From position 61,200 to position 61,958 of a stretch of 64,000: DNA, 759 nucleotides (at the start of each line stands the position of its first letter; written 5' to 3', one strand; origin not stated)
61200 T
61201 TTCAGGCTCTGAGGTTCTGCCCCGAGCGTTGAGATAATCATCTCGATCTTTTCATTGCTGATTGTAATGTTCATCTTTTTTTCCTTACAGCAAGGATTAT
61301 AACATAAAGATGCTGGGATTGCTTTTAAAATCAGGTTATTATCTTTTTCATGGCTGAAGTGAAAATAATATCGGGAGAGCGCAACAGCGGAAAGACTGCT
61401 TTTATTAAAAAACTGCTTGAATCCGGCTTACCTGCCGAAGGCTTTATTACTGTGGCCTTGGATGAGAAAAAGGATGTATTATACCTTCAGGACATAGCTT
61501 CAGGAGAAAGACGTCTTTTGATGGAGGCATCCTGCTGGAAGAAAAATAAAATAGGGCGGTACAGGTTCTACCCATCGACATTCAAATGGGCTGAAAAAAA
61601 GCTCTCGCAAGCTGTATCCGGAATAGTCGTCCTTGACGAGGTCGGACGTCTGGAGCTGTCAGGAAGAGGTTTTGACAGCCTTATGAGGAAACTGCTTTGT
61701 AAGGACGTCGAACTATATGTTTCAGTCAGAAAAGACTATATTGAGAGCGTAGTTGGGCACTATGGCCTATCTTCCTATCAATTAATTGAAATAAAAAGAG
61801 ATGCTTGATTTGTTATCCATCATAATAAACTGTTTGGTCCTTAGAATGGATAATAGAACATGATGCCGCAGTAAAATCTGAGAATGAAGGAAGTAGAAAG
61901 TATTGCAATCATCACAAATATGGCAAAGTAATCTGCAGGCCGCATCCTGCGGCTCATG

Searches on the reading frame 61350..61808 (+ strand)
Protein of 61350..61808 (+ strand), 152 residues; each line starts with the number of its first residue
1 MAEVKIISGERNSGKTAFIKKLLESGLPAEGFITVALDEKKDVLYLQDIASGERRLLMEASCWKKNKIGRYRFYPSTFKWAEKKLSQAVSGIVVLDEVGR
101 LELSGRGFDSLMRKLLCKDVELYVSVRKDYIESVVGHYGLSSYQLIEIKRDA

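Call 49: search_protein_families(library=ncbifam, proteins=[window:61350-61808:+], max_evalue=0.000001)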
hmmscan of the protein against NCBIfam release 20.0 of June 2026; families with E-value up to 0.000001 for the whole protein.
window:61350-61808:+ (152 aa): 1 family
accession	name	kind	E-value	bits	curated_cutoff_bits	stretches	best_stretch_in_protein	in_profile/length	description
NF010248.0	PRK13695.1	equivalog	1.1e-12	48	156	1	6-138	7-148/180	NTPase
